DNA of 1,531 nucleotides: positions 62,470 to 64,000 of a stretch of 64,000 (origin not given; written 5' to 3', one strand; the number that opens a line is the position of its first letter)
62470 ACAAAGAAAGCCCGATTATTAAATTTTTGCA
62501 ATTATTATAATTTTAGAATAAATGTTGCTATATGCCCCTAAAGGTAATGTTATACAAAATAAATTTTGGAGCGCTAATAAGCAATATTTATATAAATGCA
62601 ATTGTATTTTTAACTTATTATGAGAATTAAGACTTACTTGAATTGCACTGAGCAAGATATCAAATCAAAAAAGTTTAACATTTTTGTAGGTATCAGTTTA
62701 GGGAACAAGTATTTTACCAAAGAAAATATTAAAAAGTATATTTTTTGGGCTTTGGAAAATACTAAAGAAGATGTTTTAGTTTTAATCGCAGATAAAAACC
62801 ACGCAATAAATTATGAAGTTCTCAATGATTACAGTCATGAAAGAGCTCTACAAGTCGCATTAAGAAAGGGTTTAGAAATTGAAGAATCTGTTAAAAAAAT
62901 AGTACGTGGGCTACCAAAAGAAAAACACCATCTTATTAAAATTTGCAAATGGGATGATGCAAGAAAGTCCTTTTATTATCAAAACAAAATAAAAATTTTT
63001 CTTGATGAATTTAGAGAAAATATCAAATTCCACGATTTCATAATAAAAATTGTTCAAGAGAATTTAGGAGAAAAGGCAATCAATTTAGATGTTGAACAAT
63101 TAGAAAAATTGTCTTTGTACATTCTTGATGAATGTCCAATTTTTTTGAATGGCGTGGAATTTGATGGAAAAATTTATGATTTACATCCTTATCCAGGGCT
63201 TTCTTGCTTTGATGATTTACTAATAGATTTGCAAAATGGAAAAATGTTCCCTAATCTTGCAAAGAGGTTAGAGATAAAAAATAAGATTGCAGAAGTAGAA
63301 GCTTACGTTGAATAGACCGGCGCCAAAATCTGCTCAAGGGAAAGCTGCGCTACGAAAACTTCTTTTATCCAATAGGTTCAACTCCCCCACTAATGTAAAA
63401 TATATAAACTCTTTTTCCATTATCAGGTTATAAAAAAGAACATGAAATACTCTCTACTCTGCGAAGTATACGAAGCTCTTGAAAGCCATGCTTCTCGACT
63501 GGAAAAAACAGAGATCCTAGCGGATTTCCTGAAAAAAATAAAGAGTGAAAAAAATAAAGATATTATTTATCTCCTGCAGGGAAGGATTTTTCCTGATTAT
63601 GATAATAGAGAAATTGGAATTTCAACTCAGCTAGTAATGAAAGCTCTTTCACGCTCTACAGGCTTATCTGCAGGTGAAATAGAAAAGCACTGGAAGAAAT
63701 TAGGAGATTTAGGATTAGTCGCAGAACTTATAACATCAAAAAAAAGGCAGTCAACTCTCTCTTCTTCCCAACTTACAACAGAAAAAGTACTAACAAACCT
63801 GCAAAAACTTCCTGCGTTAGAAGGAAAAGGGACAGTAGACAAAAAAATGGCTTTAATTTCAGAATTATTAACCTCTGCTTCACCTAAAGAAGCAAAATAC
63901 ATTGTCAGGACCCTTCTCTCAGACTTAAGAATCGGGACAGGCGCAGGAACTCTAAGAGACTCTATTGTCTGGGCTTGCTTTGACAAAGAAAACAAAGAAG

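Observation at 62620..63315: tRNA-dependent cyclodipeptide synthase (CDPS) in an archaeal, DPANN-like genome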

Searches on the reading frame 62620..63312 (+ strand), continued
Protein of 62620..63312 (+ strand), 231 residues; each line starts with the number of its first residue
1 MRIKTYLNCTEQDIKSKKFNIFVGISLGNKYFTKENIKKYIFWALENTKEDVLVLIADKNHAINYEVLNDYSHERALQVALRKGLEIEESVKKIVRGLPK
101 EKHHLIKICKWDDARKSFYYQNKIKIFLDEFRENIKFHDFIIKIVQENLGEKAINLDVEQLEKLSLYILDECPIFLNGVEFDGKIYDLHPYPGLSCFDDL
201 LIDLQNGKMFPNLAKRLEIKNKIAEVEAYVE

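Call 84: search_protein_representatives(alignment_id=A1)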
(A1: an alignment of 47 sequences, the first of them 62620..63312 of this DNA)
Query: 47 sequences, 231 profile positions. Proteins with E-value up to 0.001 (for the whole library): 1347; up to 1e-10: 490; up to 1e-30: 158. The best 150 are listed.
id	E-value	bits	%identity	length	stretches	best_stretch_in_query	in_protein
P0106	1.8e-89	315.5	-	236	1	1-230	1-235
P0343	7.8e-88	310.1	-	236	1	1-231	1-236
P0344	5.5e-85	300.8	-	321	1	5-227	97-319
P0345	1.0e-84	299.9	-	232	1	1-231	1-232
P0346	7.0e-84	297.1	-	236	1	1-231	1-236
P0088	1.5e-83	296.1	-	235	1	2-231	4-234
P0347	5.1e-82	291.1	-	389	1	1-230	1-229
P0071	6.3e-82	290.8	-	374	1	1-231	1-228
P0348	6.4e-82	290.7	-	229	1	1-231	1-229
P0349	7.0e-82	290.6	-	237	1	1-231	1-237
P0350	4.5e-79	281.4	-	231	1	1-231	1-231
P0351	5.2e-79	281.2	-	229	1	1-231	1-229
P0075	9.7e-79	280.3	-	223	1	1-231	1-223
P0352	1.7e-78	279.5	-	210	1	22-230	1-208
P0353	2.8e-78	278.8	-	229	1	1-230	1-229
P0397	9.5e-56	205.1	-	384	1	1-230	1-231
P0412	6.1e-51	189.4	-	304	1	1-217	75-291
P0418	2.9e-48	180.6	-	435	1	1-221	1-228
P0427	1.0e-46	175.5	-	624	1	3-225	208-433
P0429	2.1e-46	174.6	-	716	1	1-224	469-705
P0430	2.2e-46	174.5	-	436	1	1-225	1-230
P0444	3.1e-43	164.2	-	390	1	2-217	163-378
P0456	1.9e-40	155.0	-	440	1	4-219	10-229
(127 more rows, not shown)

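Call 85: search_protein_families(library=pfam, proteins=[P0347, P0397, P0418, P0430, P0456, P0344, P0412, P0427, P0429, P0444], max_evalue=0.001)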
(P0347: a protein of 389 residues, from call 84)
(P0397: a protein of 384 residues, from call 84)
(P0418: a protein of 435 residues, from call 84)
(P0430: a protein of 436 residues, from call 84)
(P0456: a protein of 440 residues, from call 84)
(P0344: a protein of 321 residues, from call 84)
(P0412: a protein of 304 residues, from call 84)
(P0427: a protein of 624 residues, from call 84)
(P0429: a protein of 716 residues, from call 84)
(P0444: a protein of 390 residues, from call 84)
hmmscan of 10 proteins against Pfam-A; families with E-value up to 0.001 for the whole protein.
P0347 (389 aa): 2 families
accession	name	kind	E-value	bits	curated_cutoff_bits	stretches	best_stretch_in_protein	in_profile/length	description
PF16715.11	CDPS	-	1.9e-12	47.9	27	1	15-177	14-177/220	Cyclodipeptide synthase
PF00856.33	SET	-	2.9e-08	34.5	22.4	1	243-331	36-104/105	SET domain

P0397 (384 aa): 2 families
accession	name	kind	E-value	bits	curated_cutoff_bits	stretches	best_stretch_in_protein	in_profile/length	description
PF16715.11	CDPS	-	7.1e-14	52.5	27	1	11-178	10-176/220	Cyclodipeptide synthase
PF00856.33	SET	-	4.3e-12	46.8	22.4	1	249-329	2-104/105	SET domain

P0418 (435 aa): 10 families
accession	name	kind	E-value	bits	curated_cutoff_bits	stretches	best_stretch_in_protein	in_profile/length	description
PF08241.18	Methyltransf_11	-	1.1e-12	48.8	21.2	1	286-370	1-89/95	Methyltransferase domain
PF13649.12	Methyltransf_25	-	8.9e-11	42.8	27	1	285-367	1-92/97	Methyltransferase domain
PF13847.12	Methyltransf_31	-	8.9e-11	42.1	27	1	284-377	6-110/145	Methyltransferase domain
PF08242.18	Methyltransf_12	-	2.1e-09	38.4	30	1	286-368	1-92/98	Methyltransferase domain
PF16715.11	CDPS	-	1.4e-07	32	27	1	9-163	8-150/220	Cyclodipeptide synthase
PF07021.18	MetW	-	2.2e-07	31.1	21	1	284-380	16-113/193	Methionine biosynthesis protein MetW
PF13489.12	Methyltransf_23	-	4.2e-06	27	27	1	279-370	20-110/164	Methyltransferase domain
PF01209.24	Ubie_methyltran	-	5.6e-05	23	20.1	1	241-322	5-92/233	ubiE/COQ5 methyltransferase family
PF05401.17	NodS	-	0.00074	19.8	24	0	281-367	43-132/201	Nodulation protein S (NodS)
PF03848.20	TehB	-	0.00076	19.4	20.4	0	280-365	29-118/193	Tellurite resistance protein TehB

P0430 (436 aa): 9 families
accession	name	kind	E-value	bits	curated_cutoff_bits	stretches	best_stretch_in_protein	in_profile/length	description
PF13649.12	Methyltransf_25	-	1.3e-14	55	27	1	291-380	1-95/97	Methyltransferase domain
PF08241.18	Methyltransf_11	-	1.9e-13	51.3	21.2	1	292-380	1-89/95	Methyltransferase domain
PF13847.12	Methyltransf_31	-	9.1e-12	45.3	27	1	290-387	6-110/145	Methyltransferase domain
PF16715.11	CDPS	-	6.6e-10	39.5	27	1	11-174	10-168/220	Cyclodipeptide synthase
PF08242.18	Methyltransf_12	-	1.6e-06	29.2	30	1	292-379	1-93/98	Methyltransferase domain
PF07021.18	MetW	-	3.5e-06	27.2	21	1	288-392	13-115/193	Methionine biosynthesis protein MetW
PF13489.12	Methyltransf_23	-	3.8e-06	27.2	27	1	274-355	9-87/164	Methyltransferase domain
PF03848.20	TehB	-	0.00012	22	20.4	1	284-380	27-126/193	Tellurite resistance protein TehB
PF05175.20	MTS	-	0.00058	20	23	0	284-328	30-72/170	Methyltransferase small domain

P0456 (440 aa): 8 families
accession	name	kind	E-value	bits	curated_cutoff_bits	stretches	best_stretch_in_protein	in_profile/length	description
PF08241.18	Methyltransf_11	-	3.4e-16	60.1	21.2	1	289-378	1-90/95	Methyltransferase domain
PF13649.12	Methyltransf_25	-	2.5e-15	57.4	27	1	289-378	2-96/97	Methyltransferase domain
PF13847.12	Methyltransf_31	-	3.7e-15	56.3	27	1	286-387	5-113/145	Methyltransferase domain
PF08242.18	Methyltransf_12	-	1.5e-13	51.7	30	1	289-378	1-95/98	Methyltransferase domain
PF13489.12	Methyltransf_23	-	1.4e-10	41.6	27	1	273-384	11-117/164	Methyltransferase domain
PF01209.24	Ubie_methyltran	-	2.5e-10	40.6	20.1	1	273-388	38-156/233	ubiE/COQ5 methyltransferase family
PF07021.18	MetW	-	5.1e-10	39.7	21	1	285-381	14-107/193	Methionine biosynthesis protein MetW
PF05175.20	MTS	-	0.00049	20.2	23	1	275-354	24-104/170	Methyltransferase small domain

P0344 (321 aa): 1 family
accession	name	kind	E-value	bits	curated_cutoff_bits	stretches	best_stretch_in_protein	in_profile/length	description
PF16715.11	CDPS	-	1.4e-19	71.2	27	1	100-273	7-180/220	Cyclodipeptide synthase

P0412 (304 aa): 1 family
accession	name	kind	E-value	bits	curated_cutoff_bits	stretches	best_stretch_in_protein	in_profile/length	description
PF16715.11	CDPS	-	1.2e-12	48.5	27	1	96-252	21-177/220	Cyclodipeptide synthase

P0427 (624 aa): 1 family
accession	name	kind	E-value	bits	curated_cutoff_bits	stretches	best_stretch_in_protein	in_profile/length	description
PF16715.11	CDPS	-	3.1e-11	43.9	27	1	217-385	11-176/220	Cyclodipeptide synthase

P0429 (716 aa): 1 family
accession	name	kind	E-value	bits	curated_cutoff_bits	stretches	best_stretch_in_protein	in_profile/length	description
PF16715.11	CDPS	-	6.4e-08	33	27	1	479-654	10-176/220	Cyclodipeptide synthase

P0444 (390 aa): 2 families
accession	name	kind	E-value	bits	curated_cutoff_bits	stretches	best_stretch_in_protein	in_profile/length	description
PF00156.33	Pribosyltran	-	1.8e-17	63.6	26.3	1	6-148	2-153/158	Phosphoribosyl transferase domain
PF16715.11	CDPS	-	1.4e-05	25.4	27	1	170-320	9-155/220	Cyclodipeptide synthase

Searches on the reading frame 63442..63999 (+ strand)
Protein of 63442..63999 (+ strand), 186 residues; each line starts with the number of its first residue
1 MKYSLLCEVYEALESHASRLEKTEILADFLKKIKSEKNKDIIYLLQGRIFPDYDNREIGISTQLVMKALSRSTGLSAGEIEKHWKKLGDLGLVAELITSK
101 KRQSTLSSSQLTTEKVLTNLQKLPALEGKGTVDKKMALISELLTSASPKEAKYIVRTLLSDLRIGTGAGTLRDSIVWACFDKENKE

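Call 12: search_protein_families(library=pfam, proteins=[window:63442-63999:+], max_evalue=0.001)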
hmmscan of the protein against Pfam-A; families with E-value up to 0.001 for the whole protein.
window:63442-63999:+ (186 aa): 1 family
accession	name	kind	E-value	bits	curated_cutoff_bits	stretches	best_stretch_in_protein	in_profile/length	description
PF04675.19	DNA_ligase_A_N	-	5.1e-45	154.2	24.6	1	3-175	2-173/174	DNA ligase N terminus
